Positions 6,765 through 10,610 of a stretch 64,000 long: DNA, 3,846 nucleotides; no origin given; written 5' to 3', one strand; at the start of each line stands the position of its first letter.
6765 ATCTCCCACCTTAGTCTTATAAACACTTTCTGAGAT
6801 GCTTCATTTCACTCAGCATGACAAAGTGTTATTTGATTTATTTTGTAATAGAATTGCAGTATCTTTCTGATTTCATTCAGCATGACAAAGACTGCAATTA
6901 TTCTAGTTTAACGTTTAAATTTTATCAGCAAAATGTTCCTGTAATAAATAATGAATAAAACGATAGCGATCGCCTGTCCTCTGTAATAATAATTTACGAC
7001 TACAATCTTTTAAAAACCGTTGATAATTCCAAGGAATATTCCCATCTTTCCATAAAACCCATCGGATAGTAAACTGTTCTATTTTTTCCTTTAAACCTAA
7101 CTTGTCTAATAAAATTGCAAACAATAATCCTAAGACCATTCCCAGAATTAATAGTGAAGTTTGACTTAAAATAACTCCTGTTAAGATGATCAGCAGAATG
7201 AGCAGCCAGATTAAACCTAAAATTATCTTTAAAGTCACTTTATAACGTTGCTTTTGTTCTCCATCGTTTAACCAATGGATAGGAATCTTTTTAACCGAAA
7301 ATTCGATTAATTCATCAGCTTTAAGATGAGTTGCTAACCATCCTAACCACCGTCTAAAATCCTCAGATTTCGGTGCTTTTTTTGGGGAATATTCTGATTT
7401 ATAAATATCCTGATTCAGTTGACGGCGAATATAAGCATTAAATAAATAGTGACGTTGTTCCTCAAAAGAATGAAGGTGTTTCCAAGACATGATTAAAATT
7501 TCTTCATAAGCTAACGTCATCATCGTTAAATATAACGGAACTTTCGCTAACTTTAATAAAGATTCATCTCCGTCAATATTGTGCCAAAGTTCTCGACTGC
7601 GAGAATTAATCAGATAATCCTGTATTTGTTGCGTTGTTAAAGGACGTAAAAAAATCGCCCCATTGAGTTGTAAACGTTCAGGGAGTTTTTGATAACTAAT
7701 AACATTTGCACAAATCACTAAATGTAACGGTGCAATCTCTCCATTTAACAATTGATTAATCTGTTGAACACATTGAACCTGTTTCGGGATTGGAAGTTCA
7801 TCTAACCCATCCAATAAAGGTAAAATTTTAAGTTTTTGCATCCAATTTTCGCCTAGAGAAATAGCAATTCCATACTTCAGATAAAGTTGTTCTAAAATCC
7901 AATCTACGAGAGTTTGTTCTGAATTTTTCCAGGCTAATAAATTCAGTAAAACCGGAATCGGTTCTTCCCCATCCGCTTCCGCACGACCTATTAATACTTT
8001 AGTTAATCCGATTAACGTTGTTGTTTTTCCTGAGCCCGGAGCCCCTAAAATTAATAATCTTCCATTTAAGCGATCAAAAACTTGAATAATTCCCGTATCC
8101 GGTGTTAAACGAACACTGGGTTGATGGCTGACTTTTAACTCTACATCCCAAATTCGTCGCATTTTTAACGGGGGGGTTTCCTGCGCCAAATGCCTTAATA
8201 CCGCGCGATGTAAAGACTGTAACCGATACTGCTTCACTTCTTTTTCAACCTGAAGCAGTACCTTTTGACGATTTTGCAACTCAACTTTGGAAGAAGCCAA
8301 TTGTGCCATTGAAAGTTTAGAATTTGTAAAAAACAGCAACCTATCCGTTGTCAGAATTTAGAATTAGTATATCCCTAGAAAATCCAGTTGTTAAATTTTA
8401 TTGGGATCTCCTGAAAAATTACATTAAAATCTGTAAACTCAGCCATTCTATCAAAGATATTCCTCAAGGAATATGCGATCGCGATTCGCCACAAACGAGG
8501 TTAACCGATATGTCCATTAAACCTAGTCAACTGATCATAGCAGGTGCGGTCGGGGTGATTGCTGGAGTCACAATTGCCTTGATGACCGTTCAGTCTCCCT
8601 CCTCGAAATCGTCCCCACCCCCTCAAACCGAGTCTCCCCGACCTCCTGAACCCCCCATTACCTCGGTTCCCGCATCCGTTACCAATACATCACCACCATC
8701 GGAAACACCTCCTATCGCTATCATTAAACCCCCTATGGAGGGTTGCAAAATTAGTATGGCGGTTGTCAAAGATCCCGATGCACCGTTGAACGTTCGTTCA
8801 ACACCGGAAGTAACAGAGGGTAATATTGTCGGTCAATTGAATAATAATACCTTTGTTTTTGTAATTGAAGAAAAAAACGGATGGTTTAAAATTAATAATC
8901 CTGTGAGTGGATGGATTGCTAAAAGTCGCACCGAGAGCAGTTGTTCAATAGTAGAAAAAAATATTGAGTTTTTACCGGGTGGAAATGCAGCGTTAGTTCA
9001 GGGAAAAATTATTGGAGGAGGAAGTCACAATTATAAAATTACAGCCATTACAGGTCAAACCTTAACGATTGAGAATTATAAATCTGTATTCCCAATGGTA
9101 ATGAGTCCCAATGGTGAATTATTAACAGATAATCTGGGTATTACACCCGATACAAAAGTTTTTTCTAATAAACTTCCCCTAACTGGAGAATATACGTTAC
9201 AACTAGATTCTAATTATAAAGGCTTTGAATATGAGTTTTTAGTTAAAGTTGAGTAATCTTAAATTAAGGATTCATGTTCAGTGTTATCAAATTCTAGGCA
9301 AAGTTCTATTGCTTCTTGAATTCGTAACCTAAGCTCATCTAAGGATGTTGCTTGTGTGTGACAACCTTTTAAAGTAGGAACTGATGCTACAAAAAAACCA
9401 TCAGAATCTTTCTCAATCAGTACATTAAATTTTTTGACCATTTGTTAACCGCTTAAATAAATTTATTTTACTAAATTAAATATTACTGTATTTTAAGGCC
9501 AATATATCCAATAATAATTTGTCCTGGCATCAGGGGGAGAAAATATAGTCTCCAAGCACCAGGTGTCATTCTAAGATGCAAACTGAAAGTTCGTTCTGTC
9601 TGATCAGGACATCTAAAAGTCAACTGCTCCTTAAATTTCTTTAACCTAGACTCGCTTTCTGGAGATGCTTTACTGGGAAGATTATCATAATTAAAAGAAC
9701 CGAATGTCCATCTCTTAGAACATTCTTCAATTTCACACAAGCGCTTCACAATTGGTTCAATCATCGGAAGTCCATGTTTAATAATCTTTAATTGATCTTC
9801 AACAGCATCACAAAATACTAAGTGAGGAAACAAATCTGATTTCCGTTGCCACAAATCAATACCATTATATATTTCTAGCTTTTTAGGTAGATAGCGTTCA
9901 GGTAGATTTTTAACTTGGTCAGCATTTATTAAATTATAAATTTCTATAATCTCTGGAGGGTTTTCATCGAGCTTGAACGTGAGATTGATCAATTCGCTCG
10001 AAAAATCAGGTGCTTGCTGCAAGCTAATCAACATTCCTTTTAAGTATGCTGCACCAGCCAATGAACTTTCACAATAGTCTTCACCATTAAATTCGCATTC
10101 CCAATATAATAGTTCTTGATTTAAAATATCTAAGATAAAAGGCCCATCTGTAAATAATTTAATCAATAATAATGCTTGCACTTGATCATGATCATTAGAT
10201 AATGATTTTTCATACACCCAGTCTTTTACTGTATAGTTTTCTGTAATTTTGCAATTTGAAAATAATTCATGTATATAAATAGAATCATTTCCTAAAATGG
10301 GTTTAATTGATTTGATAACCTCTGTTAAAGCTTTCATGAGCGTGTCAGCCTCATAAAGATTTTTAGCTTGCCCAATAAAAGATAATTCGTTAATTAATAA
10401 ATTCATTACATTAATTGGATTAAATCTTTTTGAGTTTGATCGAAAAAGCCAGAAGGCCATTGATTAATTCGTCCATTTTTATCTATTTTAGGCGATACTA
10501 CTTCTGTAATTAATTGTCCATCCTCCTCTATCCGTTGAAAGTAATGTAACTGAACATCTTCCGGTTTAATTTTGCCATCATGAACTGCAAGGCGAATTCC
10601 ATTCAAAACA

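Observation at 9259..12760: Menshen-like defence operon bracketed by twin toxin-less hicB genes forming a 157-bp direct repeat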

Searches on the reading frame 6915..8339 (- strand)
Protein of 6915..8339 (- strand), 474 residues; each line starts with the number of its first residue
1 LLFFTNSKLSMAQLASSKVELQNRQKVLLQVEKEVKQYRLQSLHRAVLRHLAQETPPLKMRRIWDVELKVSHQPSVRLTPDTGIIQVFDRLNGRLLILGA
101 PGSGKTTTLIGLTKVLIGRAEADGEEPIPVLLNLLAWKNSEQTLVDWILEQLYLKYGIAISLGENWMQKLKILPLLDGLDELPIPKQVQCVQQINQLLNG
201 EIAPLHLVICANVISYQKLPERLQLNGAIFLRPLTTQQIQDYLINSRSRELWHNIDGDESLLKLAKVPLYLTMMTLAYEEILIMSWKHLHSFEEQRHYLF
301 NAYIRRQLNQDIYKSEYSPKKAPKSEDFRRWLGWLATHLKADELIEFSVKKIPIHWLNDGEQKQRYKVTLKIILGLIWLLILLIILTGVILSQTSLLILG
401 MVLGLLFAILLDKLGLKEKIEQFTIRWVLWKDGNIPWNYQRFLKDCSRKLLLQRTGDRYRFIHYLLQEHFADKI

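Call 9: search_protein_families(library=ncbifam, proteins=[window:6915-8339:-], max_evalue=0.01)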
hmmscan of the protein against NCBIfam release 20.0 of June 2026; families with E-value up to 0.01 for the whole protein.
window:6915-8339:- (474 aa): 1 family
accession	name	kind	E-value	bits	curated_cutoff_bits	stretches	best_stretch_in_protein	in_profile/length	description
TIGR03173.1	pbuX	subfamily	0.00089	18.1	414.15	1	345-417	123-196/407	xanthine permease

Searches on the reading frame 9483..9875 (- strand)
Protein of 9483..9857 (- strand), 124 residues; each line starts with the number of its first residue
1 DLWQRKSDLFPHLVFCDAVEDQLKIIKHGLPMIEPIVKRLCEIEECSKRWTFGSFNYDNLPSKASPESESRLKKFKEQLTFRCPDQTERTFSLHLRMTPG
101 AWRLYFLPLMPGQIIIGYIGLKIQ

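Call 26: search_protein_families(library=pfam, proteins=[window:9483-9857:-], max_evalue=10)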
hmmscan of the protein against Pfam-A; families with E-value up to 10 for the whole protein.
window:9483-9857:- (124 aa): 0 families

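Call 59: predict_structure(alignment_id=A4)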
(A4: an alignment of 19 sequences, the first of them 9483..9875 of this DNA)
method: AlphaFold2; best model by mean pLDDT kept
length: 130 residues; sequences in the alignment: 19
mean_pLDDT: 94.5   pTM: 0.88
mean pLDDT of the five models: 94.5, 94.3, 94.3, 94.2, 93.2
residues with pLDDT >= 90: 117; 70-90: 13; 50-70: 0; < 50: 0
segments of 3 or more residues with pLDDT < 50: none
pLDDT, mean of each block of 10 residues (from residue 1): 93 97 95 84 97 96 94 95 96 96 93 97 95
secondary structure, 60 per line:
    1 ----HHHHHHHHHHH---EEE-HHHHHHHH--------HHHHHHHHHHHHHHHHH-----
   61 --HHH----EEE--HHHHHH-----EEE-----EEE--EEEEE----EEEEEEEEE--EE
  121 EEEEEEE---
elements in order: H5-15 E19-21 H23-30 H39-55 E70-72 H75-80 E86-88 E94-96 E99-103 E108-116 E119-127

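Call 63: fold_search(model_id=the predicted structure, library=pdb)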
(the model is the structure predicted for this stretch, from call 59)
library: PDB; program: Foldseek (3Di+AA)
matches with E <= 10: 100; with E <= 0.001: 0
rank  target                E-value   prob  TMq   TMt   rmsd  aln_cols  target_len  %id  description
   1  2kc8_MODEL_1_A        1.7e-01  0.82  0.42  0.56   6.5       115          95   11  Structure of E. coli toxin RelE (R81A/R83A) mutant in complex with antitoxin RelBc (K47-L79) peptide (released 2009-03-17)
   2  4fxe_E                4.4e-01  0.60  0.43  0.65   6.1       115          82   11  Crystal structure of the intact E. coli RelBE toxin-antitoxin complex (released 2012-08-29)
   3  7r5a_A                7.0e-01  0.14  0.17  0.23   3.4        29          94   17  Vibrio cholera ParD2:ParE2 antitoxin:toxin complex (released 2022-04-27)
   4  7v6w_E                7.4e-01  0.28  0.40  0.54   5.2       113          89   10  Crystal structure of heterohexameric Sa2YoeB-Sa2YefM complex bound to 26bp-DNA (released 2021-12-15)
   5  8c24_B                7.4e-01  0.14  0.30  0.39   9.7       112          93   11  ParDE1 toxin-antitoxin complex from Mycobacterium tuberculosis (rv1960c-rv1959c) (released 2023-12-20)
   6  2ygl_A                9.0e-01  0.05  0.15  0.08  11.7        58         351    9  The X-ray crystal structure of tandem CBM51 modules of Sp3GH98, the family 98 glycoside hydrolase from Streptococcus p (released 2011-06-22)
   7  8c24_A                9.6e-01  0.11  0.28  0.37   9.9       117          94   10  ParDE1 toxin-antitoxin complex from Mycobacterium tuberculosis (rv1960c-rv1959c) (released 2023-12-20)
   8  2vnr                  1.0e+00  0.05  0.16  0.13  11.3        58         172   12  Family 51 carbohydrate binding module from a family 98 glycoside hydrolase produced by Clostridium perfringens. (released 2008-02-19)
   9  6af4_A                1.3e+00  0.11  0.21  0.23   9.0        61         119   18  Toxin-Antitoxin module from Streptococcus pneumoniae (released 2019-08-14)
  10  2vng_B                1.3e+00  0.04  0.15  0.13  11.8        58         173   10  Family 51 carbohydrate binding module from a family 98 glycoside hydrolase produced by Clostridium perfringens in comp (released 2008-02-19)
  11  2vng_A                1.6e+00  0.03  0.16  0.13  11.7        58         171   10  Family 51 carbohydrate binding module from a family 98 glycoside hydrolase produced by Clostridium perfringens in comp (released 2008-02-19)
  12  2ygl_B                1.7e+00  0.03  0.15  0.08  11.7        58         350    9  The X-ray crystal structure of tandem CBM51 modules of Sp3GH98, the family 98 glycoside hydrolase from Streptococcus p (released 2011-06-22)
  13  4mym                  2.1e+00  0.06  0.20  0.18   7.4        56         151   16  Crystal structure of a glyoxalase/ bleomycin resistance protein/ dioxygenase from Nocardioides (released 2013-12-25)
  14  4mt6                  2.1e+00  0.02  0.18  0.08  11.9        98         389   11  Crystal structure of closed inactive collybistin (released 2014-08-13)
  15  6af4_C                2.2e+00  0.08  0.21  0.23   9.0        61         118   18  Toxin-Antitoxin module from Streptococcus pneumoniae (released 2019-08-14)
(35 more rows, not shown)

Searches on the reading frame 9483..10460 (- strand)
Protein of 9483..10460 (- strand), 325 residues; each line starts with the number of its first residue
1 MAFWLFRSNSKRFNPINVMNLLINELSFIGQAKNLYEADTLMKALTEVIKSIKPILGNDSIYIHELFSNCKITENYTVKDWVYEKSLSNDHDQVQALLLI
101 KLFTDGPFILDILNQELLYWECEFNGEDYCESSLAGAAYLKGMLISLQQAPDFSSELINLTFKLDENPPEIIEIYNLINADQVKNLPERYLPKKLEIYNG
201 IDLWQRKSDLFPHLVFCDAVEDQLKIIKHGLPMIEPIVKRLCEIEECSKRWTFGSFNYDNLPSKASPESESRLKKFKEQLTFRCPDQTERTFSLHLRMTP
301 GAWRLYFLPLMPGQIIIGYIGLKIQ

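Call 3: search_protein_families(library=pfam, proteins=[window:9483-10460:-], max_evalue=0.01)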
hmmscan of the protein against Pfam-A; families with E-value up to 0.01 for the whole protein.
window:9483-10460:- (325 aa): 0 families

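Call 4: search_protein_families(library=padloc, proteins=[window:9483-10460:-], max_evalue=0.01)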
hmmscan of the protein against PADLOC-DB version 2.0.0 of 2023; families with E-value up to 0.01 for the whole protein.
window:9483-10460:- (325 aa): 11 families
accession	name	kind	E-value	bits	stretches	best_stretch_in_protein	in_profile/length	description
PDLC03879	NsnC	-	1.1e-62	210.4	1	19-325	3-304/305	-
PDLC03898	NsnC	-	3.3e-49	165.9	1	19-194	1-185/263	-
PDLC03912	NsnC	-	7.4e-49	165.3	1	20-322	3-308/316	-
PDLC03896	NsnC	-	5e-18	63.7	2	19-231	1-207/319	-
PDLC03895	NsnC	-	5.2e-13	47.3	1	19-185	1-167/281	-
PDLC03883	NsnC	-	1.9e-12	45.2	1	19-190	1-173/273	-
PDLC03891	NsnC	-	1.7e-10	38.9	1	19-183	1-157/284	-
PDLC03903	NsnC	-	6.3e-09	33.4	1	198-324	178-298/300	-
PDLC03904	NsnC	-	9.6e-08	29.9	1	19-307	1-295/312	-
PDLC03889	NsnC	-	1.8e-07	29.1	1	19-138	1-116/269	-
PDLC03899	NsnC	-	0.00017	19.1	0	34-100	19-83/299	-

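Call 9: search_protein_families(library=ncbifam, proteins=[window:9483-10406:-], max_evalue=0.01)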
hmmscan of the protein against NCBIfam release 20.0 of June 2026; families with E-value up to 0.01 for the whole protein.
window:9483-10406:- (307 aa): 0 families

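Call 25: find_homologous_proteins(query=window:9483-10406:-, max_evalue=0.001)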
Query window:9483-10406:- (307 aa): 132 proteins with E <= 0.001 among 1162 candidates; the best 120 are listed.
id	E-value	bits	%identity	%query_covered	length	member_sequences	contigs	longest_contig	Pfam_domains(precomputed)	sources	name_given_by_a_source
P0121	4.2e-206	701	100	100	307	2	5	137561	-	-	-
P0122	2.0e-152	525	75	100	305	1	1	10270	-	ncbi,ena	ncbi:MAG TPA: hypothetical protein V6D21_14575 [Candidatus Obscuribacterales bacterium]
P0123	9.4e-128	444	66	100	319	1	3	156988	-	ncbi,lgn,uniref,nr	ncbi:hypothetical protein [Planktothrix mougeotii]|uniref:Uncharacterized protein n=1 Tax=Planktothr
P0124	1.9e-110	387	60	99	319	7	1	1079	-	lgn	-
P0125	5.7e-59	218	41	100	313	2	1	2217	-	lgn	-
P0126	1.3e-58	217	39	100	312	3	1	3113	-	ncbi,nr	ncbi:MAG: hypothetical protein LDL41_24275 [Coleofasciculus sp. S288]|nr:hypothetical protein [Coleo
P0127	4.2e-55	205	39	100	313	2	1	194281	-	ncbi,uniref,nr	ncbi:hypothetical protein [Planktothrix sp. FACHB-1365]|uniref:hypothetical protein n=1 Tax=Planktot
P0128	1.2e-54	204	39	100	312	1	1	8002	-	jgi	jgi:hypothetical protein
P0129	1.3e-54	204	39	100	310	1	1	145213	-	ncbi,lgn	-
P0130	1.4e-54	204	37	99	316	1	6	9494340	-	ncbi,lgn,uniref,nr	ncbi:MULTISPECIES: hypothetical protein [Nostocales]|uniref:Uncharacterized protein n=3 Tax=Nostocal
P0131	3.3e-54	202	39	99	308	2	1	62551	-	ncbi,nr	ncbi:hypothetical protein [Microseira wollei]|nr:hypothetical protein [Microseira wollei]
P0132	3.0e-53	199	39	100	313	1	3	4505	-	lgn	-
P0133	1.3e-52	197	36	99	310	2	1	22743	-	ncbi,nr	ncbi:MAG: hypothetical protein SAJ11_11965 [Jaaginema sp. PMC 1078.18]|nr:hypothetical protein [Jaag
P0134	1.4e-52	197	38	100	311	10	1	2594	-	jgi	jgi:hypothetical protein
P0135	4.3e-52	195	38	100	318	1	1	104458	-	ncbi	-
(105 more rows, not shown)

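Call 43: predict_structure(alignment_id=A3)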
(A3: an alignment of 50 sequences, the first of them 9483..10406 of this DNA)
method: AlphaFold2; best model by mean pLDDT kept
length: 307 residues; sequences in the alignment: 50
mean_pLDDT: 86.9   pTM: 0.55
mean pLDDT of the five models: 86.9, 85.4, 85.0, 84.1, 83.7
residues with pLDDT >= 90: 175; 70-90: 103; 50-70: 19; < 50: 10
segments of 3 or more residues with pLDDT < 50: 169-176
pLDDT, mean of each block of 10 residues (from residue 1): 90 92 90 79 90 94 93 88 90 76 82 87 85 82 71 73 60 56 93 96 92 81 96 96 93 95 96 96 91 97 93
secondary structure, 60 per line:
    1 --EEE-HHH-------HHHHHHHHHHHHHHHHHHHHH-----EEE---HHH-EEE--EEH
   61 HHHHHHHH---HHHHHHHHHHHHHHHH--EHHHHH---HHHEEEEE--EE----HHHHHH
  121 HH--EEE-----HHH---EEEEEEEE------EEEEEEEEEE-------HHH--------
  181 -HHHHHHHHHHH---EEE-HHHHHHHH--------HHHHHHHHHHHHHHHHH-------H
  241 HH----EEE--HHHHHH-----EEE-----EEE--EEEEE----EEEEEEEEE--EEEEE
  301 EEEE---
elements in order: E3-5 H17-37 E43-45 E53-55 H60-68 H72-87 H91-95 E102-106 H115-122 E125-127 E139-146 E153-162 H182-192 E196-198 H200-207 H216-232 E247-249 H252-257 E263-265 E271-273 E276-280 E285-293 E296-304

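Call 46: fold_search(model_id=the predicted structure, library=pdb)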
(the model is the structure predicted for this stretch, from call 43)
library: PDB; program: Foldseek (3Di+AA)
matches with E <= 10: 323; with E <= 0.001: 0
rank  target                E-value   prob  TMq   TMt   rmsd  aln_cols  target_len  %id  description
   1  3quo                  1.2e-01  0.15  0.16  0.18  12.3       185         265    9  Crystal structure of fosfomycin resistance kinase FomA from Streptomyces wedmorensis complexed with ATP and fosfomycin (released 2011-07-20)
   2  3qvf                  1.2e-01  0.14  0.16  0.17  12.6       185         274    9  Crystal structure of fosfomycin resistance kinase FomA from Streptomyces wedmorensis complexed with MgADP and fosfomycin (released 2011-07-20)
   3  3qvh                  2.8e-01  0.09  0.14  0.16  13.0       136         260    8  Crystal structure of fosfomycin resistance kinase FomA from Streptomyces wedmorensis complexed with ADP (released 2011-07-20)
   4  3d41                  2.8e-01  0.08  0.13  0.15  13.7       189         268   10  Crystal structure of fosfomycin resistance kinase FomA from Streptomyces wedmorensis complexed with MgAMPPNP and fosfomy (released 2008-08-12)
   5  7wpm                  4.4e-01  0.03  0.13  0.09  17.5       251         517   11  Methionyl-tRNA synthetase from Staphylococcus aureus complexed with a fragment and ATP (released 2022-04-27)
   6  7wpj                  7.3e-01  0.02  0.13  0.09  16.5       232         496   11  Methionyl-tRNA synthetase from Staphylococcus aureus (released 2022-04-27)
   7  4bwy_A                8.3e-01  0.03  0.12  0.12  17.2       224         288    6  P4 PROTEIN FROM BACTERIOPHAGE PHI8 (R32) (released 2013-08-21)
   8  7e8j_B                8.8e-01  0.05  0.14  0.21  16.8       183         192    9  Crystal structure of Proteinaceous RNase P (PRORP) from Thermococcus celer (released 2022-03-02)
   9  9q6a_A                8.8e-01  0.01  0.07  0.10  18.9       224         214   10  Crystal structure of octameric COMMD-like protein MBK5214510 from Flavobacteriaceae bacterium (released 2025-10-01)
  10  8i0j_B                9.4e-01  0.04  0.13  0.10  11.0       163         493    8  JB13GH39P28 mutant-D41G (released 2024-04-24)
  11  6ax8                  9.4e-01  0.01  0.10  0.07  17.5       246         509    8  Mycobacterium tuberculosis methionyl-tRNA synthetase in complex with methionyl-adenylate (released 2018-04-11)
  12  8c24_B                1.0e+00  0.15  0.18  0.43   6.1       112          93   10  ParDE1 toxin-antitoxin complex from Mycobacterium tuberculosis (rv1960c-rv1959c) (released 2023-12-20)
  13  3k4o_B                1.0e+00  0.07  0.18  0.21  11.9       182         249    8  Crystal Structure of Isopentenyl Phosphate Kinase from Methanocaldococcus jannaschii (released 2010-05-05)
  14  2e9y_A                1.1e+00  0.14  0.13  0.13   4.0        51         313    8  Crystal structure of project APE1968 from Aeropyrum pernix K1 (released 2007-07-31)
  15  7r5a_A                1.1e+00  0.13  0.08  0.24   3.6        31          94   16  Vibrio cholera ParD2:ParE2 antitoxin:toxin complex (released 2022-04-27)
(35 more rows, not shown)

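Call 47: search_solved_structures(query=A3, max_evalue=10, show_alignments=2)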
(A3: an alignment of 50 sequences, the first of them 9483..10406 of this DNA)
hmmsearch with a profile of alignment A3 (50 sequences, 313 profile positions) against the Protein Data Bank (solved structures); distinct sequences matched with E-value up to 10: 7.
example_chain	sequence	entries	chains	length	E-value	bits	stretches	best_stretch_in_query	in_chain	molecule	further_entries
7b5m_H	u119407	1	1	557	0.049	16.5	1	194-245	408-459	E3 ubiquitin-protein ligase ARIH1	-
5udh_A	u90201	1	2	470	0.061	16.1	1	194-245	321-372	E3 ubiquitin-protein ligase ARIH1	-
7b5l_H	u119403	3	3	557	0.083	15.7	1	194-245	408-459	E3 ubiquitin-protein ligase ARIH1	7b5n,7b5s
5tte_B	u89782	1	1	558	0.083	15.7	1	194-245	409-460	E3 ubiquitin-protein ligase ARIH1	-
4kbl_A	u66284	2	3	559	0.083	15.7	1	194-245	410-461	E3 ubiquitin-protein ligase ARIH1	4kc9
9dm3_A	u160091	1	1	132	0.23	14.2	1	168-227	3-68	naphthalenediimide binding protein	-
4hat_B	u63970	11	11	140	0.42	13.4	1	210-253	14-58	Ran-specific GTPase-activating protein 1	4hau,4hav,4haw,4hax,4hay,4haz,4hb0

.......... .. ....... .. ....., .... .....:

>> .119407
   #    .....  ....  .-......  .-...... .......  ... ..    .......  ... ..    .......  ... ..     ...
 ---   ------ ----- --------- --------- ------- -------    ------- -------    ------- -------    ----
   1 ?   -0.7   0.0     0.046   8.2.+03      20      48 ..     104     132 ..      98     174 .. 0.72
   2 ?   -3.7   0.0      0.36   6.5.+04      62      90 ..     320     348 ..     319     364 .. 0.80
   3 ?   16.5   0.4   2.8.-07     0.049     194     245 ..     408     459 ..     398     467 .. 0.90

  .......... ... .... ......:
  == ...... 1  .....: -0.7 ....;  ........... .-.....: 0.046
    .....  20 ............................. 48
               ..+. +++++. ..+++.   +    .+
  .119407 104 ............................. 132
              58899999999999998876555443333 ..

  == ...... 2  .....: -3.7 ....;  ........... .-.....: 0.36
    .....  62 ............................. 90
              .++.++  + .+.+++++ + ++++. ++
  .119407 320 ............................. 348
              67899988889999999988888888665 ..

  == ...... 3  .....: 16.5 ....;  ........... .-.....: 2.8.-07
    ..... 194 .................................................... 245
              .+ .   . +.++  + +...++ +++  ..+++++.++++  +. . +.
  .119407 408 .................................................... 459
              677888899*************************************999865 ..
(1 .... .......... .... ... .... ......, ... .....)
